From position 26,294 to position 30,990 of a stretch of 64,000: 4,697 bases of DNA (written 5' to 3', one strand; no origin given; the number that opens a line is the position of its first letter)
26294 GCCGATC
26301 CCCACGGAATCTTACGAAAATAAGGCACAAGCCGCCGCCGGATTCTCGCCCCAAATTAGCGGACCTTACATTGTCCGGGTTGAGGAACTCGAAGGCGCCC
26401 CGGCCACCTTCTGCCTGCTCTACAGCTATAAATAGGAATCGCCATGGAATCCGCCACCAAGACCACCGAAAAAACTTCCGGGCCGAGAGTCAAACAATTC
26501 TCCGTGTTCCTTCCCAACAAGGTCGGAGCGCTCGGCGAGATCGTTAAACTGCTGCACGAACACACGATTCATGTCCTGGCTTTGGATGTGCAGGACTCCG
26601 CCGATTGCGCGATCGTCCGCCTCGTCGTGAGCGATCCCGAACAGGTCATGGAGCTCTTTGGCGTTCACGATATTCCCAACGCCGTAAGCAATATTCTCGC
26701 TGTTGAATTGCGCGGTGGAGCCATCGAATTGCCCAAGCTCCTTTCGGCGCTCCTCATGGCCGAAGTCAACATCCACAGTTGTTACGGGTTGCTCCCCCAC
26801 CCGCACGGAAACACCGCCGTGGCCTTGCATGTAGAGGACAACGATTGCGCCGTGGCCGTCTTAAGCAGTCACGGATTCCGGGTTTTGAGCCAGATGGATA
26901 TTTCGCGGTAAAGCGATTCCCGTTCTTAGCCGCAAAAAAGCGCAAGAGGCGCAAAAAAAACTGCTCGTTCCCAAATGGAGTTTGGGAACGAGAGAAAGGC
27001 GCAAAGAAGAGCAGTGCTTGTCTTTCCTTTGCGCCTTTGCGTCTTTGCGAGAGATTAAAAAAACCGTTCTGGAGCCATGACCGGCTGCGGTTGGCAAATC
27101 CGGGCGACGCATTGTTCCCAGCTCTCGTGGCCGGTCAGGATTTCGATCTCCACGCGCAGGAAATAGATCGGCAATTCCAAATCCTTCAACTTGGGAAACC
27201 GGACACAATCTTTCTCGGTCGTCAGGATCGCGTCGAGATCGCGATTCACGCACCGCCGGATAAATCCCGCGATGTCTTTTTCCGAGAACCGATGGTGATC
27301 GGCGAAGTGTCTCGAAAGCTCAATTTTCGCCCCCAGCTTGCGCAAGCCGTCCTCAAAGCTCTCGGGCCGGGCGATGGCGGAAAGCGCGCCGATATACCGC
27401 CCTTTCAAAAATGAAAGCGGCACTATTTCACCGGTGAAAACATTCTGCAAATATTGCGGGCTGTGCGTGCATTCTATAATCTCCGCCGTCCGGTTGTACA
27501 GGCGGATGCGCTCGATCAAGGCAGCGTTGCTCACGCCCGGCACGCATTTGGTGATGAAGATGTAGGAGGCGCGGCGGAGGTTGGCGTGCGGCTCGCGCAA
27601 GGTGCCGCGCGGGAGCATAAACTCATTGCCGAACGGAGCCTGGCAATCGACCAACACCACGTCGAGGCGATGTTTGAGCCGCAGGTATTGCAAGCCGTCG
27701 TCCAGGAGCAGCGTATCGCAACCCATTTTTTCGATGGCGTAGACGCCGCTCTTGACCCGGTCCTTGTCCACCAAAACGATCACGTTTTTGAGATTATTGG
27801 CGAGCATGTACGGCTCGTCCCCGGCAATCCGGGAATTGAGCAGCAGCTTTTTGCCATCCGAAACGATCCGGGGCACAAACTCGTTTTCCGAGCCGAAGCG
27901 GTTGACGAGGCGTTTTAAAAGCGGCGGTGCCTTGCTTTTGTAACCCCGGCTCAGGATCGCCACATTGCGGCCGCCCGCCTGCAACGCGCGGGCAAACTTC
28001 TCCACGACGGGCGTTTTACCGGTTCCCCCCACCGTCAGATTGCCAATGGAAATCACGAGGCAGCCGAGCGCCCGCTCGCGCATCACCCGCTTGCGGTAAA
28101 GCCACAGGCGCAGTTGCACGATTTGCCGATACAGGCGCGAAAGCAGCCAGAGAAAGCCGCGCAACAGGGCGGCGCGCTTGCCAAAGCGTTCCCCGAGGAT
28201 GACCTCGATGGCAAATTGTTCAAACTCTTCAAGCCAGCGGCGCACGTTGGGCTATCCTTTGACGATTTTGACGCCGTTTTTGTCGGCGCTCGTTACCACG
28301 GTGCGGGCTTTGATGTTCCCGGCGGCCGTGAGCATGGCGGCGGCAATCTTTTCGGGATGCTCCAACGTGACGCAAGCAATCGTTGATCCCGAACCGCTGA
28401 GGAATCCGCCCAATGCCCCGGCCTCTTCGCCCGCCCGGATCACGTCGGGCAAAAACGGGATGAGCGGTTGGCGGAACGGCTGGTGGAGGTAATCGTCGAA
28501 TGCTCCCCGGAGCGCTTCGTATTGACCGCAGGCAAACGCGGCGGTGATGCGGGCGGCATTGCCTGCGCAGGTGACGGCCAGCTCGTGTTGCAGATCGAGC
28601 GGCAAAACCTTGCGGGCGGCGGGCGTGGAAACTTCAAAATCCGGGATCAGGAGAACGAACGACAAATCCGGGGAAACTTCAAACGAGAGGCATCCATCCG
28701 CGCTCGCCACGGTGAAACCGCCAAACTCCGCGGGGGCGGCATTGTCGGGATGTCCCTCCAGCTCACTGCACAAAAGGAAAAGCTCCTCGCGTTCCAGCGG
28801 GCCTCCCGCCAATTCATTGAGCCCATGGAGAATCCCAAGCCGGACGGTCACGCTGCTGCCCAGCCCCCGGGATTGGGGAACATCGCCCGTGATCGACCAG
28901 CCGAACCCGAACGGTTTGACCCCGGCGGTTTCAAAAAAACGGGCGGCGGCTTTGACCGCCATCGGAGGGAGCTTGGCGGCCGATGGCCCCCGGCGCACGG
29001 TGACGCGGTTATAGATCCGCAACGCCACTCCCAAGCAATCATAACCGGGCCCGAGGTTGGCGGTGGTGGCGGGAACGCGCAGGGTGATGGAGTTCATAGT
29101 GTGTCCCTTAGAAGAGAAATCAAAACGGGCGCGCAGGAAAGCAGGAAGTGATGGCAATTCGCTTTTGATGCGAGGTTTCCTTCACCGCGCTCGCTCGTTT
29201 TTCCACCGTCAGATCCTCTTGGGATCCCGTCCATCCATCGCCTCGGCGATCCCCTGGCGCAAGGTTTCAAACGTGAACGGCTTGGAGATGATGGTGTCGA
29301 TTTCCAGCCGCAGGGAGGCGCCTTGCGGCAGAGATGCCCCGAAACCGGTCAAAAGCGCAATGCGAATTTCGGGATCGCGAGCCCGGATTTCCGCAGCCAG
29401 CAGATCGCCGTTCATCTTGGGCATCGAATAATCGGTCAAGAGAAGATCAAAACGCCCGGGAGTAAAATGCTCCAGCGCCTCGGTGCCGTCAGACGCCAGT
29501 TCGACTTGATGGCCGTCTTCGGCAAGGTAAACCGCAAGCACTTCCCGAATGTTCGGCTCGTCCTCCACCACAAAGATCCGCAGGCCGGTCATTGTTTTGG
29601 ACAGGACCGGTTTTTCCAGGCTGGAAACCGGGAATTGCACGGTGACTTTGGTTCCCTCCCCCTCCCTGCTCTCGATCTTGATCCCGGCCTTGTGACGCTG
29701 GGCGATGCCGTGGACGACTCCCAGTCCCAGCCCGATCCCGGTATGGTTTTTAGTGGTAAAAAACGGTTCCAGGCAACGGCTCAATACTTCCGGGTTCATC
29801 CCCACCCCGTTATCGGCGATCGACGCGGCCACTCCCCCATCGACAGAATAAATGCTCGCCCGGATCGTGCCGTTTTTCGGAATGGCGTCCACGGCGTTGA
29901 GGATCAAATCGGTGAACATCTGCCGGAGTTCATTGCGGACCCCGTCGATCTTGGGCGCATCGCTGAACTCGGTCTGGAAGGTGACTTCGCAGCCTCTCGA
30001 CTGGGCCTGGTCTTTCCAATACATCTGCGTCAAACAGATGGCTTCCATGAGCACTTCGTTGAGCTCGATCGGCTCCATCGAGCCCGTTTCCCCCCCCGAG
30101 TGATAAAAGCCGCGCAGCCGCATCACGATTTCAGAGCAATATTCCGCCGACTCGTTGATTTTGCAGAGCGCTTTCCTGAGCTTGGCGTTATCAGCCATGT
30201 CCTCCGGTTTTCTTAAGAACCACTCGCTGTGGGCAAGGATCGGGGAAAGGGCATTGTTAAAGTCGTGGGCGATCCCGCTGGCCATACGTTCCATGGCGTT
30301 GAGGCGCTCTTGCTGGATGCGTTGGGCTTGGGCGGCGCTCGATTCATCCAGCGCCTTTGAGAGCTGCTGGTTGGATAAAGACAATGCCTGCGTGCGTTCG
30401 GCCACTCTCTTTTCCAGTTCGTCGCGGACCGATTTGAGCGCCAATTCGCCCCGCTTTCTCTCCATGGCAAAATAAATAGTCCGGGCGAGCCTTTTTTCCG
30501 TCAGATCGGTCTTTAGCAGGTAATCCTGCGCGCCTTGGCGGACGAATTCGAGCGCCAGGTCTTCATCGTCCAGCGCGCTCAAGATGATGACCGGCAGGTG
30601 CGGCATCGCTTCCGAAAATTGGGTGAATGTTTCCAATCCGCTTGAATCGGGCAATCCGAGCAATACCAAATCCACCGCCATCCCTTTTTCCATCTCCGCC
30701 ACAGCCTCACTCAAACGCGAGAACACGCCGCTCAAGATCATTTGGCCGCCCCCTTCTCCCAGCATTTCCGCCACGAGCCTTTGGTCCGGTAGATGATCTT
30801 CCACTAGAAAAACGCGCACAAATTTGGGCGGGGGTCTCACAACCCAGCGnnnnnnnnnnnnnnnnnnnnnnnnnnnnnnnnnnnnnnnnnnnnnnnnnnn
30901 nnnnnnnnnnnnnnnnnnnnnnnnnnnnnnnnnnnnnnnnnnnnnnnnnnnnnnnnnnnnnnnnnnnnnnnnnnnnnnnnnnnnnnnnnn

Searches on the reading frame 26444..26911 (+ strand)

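Call 41: search_protein_families(library=pfam, proteins=[window:26444-26911:+], max_evalue=0.0001)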
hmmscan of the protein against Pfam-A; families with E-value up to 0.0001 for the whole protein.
window:26444-26911:+ (155 aa): 1 family
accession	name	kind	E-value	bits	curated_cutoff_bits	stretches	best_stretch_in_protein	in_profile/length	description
PF19571.5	ACT_8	-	2.5e-12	47.2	23.5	1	16-151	3-136/141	ACT domain pair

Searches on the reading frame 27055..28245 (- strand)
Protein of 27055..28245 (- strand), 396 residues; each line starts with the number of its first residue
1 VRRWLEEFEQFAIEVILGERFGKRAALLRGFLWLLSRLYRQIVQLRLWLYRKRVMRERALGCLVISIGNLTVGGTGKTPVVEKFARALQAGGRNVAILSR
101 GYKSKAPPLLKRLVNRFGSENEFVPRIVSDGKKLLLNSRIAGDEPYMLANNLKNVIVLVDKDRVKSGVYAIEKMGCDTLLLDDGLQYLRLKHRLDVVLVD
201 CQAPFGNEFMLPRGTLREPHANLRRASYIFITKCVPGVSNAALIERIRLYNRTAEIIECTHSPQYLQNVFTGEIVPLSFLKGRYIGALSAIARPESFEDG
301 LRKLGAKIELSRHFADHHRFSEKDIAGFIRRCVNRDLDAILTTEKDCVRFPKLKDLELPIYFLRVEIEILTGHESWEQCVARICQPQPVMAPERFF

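Call 41: search_protein_families(library=pfam, proteins=[window:27055-28245:-], max_evalue=0.0001)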
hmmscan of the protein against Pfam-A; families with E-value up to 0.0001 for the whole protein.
window:27055-28245:- (396 aa): 1 family
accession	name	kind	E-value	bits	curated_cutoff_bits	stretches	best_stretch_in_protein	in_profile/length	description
PF02606.20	LpxK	-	1.4e-79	268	27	1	31-380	4-323/328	Tetraacyldisaccharide-1-P 4'-kinase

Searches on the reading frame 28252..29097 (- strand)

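Call 41: search_protein_families(library=pfam, proteins=[window:28252-29097:-], max_evalue=0.0001)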
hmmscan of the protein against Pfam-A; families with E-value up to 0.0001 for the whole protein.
window:28252-29097:- (281 aa): 2 families
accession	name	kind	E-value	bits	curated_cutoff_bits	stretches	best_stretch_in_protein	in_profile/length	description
PF00288.32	GHMP_kinases_N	-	2.4e-14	53.7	22.3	1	48-127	4-87/87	GHMP kinases N terminal domain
PF08544.19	GHMP_kinases_C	-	3.2e-08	34.3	21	1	201-258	23-81/85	GHMP kinases C terminal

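Call 56: search_protein_families(library=ncbifam, proteins=[window:28252-29097:-], max_evalue=0.00001)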
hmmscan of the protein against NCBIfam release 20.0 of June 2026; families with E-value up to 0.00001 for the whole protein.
window:28252-29097:- (281 aa): 4 families
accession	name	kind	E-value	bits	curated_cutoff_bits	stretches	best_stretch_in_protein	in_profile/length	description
TIGR00191.1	thrB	equivalog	7.6e-55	185.9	168.25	1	5-280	2-303/304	homoserine kinase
NF002288.1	PRK01212.1-4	equivalog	3.6e-40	137.9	194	1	6-276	2-301/303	homoserine kinase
NF002870.0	PRK03188.1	equivalog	5.6e-13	48.2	286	1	46-279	76-305/310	4-(cytidine 5'-diphospho)-2-C-methyl-D-erythritol kinase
NF003036.0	PRK03926.1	equivalog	4e-07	29.4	403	0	49-120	62-131/302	mevalonate kinase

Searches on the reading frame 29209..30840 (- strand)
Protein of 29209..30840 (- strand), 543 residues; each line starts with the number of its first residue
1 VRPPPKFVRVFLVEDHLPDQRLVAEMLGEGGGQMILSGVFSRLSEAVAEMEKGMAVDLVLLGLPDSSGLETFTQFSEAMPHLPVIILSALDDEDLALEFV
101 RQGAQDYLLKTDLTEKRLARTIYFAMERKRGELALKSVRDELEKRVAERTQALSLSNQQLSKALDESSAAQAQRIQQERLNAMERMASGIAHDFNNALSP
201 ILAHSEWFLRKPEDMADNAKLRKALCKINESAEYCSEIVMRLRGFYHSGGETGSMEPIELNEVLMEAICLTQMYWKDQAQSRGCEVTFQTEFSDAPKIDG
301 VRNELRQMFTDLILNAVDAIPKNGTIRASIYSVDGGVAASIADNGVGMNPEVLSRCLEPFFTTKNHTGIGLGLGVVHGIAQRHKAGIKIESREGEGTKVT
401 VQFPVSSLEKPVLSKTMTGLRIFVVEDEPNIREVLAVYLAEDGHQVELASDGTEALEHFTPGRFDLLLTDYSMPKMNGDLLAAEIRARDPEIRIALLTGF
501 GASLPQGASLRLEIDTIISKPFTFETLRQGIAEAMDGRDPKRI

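Call 3: search_protein_families(library=pfam, proteins=[window:29209-30840:-], max_evalue=0.01)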
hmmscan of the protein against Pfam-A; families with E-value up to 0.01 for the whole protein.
window:29209-30840:- (543 aa): 4 families
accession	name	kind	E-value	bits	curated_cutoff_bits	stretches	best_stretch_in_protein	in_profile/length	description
PF00072.30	Response_reg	-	6.7e-37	126.5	30.2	2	422-530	1-109/111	Response regulator receiver domain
PF02518.31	HATPase_c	-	3.6e-20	72.9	26.4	1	301-405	2-109/111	Histidine kinase-, DNA gyrase B-, and HSP90-like ATPase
PF00512.31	HisKA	-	3e-06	27.6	26.9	1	183-243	2-58/66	His Kinase A (phospho-acceptor) domain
PF13589.12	HATPase_c_3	-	0.0068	16.9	25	0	309-364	7-61/137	Histidine kinase-, DNA gyrase B-, and HSP90-like ATPase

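Call 56: search_protein_families(library=ncbifam, proteins=[window:29209-30840:-], max_evalue=0.00001)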
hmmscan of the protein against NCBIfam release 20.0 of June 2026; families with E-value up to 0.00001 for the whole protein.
window:29209-30840:- (543 aa): 143 families (the best 25 are shown)
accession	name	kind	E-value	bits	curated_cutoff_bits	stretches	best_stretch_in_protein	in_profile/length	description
NF010076.0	PRK13557.1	subfamily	3.8e-47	160.9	631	1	174-538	154-536/540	histidine kinase famiy protein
NF052574.1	HisKinEspCMyxo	equivalog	5.1e-44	150.6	1200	1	168-536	402-784/785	serine histidine kinase EspC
NF010411.0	PRK13837.1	equivalog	1.7e-42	145.5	647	1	135-535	397-812/828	two-component system VirA-like sensor kinase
NF052573.1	HisKinEspAMyxo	equivalog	3.4e-41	141.1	1400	1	163-532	364-747/755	serine histidine kinase EspA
NF046020.1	HisKinCckABruc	equivalog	1.7e-37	128.8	1000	2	166-406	463-708/868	cell cycle histidine kinase CckA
TIGR02956.1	TMAO_torS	equivalog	3.7e-37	127.9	676.5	1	132-538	415-823/967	TMAO reductase system sensor histidine kinase/response regulator TorS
NF008468.0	PRK11360.1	equivalog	1.9e-36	125.7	646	1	166-409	379-612/616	two-component system sensor histidine kinase AtoS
NF007688.0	PRK10364.1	equivalog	1.6e-35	122.8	479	1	171-407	228-453/460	two-component system sensor histidine kinase ZraS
NF011874.0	PRK15347.1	equivalog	5.2e-33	114.1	852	2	135-412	366-621/921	two component system sensor kinase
NF046026.1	HisKinCckACaul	equivalog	7.6e-33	113.5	1000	1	171-500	290-641/678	cell cycle histidine kinase CckA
NF008302.0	PRK11091.1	equivalog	1.7e-29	102.6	838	1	256-536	354-644/779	aerobic respiration two-component sensor histidine kinase ArcB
NF038348.1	T2SS_HK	subfamily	2.1e-29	102.4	450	1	290-405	457-573/574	histidine kinase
NF008543.0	PRK11466.1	equivalog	2.1e-26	92.1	982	1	134-536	404-799/914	TMAO reductase system sensor histidine kinase/response regulator TorS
NF047466.1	hybrid_RR_LvrB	exception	8.8e-26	90.9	500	1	139-405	106-376/377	hybrid histidine kinase/response regulator LvrB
TIGR02966.1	phoR_proteo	equivalog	1.4e-23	83.5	334.2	1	73-403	6-333/333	phosphate regulon sensor histidine kinase PhoR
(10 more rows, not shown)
